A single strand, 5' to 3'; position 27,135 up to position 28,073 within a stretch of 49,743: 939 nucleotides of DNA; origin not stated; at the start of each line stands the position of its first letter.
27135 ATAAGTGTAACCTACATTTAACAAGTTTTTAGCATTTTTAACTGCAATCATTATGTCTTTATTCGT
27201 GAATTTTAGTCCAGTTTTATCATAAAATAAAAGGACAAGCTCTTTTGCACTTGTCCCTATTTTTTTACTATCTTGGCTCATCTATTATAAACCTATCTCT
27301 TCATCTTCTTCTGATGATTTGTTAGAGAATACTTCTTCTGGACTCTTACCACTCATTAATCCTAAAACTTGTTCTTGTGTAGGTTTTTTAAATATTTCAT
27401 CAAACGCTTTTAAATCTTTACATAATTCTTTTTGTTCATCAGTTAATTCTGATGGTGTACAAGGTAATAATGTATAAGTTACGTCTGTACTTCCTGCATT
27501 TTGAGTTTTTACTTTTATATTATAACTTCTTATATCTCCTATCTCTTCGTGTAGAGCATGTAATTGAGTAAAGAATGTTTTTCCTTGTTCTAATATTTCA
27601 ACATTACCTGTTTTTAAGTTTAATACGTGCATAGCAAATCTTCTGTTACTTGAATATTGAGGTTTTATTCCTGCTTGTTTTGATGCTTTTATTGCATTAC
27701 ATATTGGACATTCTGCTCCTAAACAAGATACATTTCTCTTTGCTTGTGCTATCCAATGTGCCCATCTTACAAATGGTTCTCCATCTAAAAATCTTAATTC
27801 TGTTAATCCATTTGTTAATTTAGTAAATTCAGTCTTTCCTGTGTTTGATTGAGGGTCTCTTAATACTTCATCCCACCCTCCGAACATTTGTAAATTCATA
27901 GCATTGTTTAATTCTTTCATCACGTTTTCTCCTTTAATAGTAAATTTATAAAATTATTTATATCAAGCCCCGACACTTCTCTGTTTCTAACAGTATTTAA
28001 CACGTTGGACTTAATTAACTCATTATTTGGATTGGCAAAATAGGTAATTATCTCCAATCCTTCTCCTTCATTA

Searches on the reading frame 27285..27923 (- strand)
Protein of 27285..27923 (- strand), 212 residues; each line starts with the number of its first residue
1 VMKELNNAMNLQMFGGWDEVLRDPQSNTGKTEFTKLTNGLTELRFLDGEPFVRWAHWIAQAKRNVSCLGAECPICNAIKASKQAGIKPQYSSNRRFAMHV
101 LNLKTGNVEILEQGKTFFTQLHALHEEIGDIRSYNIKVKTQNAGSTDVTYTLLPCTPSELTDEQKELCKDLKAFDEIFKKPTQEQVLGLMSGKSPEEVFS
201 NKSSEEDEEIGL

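Call 12: search_protein_families(library=pfam, proteins=[window:27285-27923:-], max_evalue=0.001)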
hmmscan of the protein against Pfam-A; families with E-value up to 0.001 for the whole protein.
window:27285-27923:- (212 aa): 0 families

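Call 44: search_protein_families(library=phrogs, proteins=[window:27285-27923:-], max_evalue=0.001)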
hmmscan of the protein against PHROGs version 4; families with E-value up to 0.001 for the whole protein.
window:27285-27923:- (212 aa): 3 families
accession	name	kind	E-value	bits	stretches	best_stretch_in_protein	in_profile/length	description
phrog_8542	-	unknown function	1.4e-12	48.7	1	92-205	118-240/298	-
phrog_14578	-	DNA, RNA and nucleotide metabolism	1.6e-10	42.1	1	60-201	56-191/206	single strand DNA binding protein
phrog_1192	-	DNA, RNA and nucleotide metabolism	8.2e-05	23.2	1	24-200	21-238/326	single strand DNA binding protein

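Call 46: find_homologous_proteins(query=window:27288-27923:-, max_evalue=0.00001)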
Query window:27288-27923:- (212 aa): 70 proteins with E <= 0.00001 among 198 candidates.
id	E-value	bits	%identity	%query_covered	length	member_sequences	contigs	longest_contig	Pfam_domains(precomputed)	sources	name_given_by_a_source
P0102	9.3e-131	452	94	100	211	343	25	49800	-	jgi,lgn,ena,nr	jgi:hypothetical protein|nr:MAG TPA_asm: DNA binding protein [Caudoviricetes sp.]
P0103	3.4e-122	424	90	97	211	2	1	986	-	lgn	-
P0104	2.6e-116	405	84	100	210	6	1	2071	-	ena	-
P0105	1.2e-115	402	82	100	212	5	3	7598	-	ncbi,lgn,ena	-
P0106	7.6e-115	400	84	96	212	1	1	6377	-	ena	-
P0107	9.0e-115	399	83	100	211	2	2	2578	-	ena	-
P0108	1.0e-114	399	84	96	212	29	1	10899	-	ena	-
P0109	1.2e-114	399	82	100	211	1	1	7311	-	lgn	-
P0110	1.9e-114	398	82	100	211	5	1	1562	-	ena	-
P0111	1.0e-113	396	84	96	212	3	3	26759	-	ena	-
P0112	3.7e-113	394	82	96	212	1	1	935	-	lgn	-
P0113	1.6e-112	392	91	87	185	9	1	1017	-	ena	-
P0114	2.9e-112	391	81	98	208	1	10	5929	-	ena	-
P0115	4.5e-112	391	81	98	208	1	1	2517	-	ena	-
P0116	5.7e-112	390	82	100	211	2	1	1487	-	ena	-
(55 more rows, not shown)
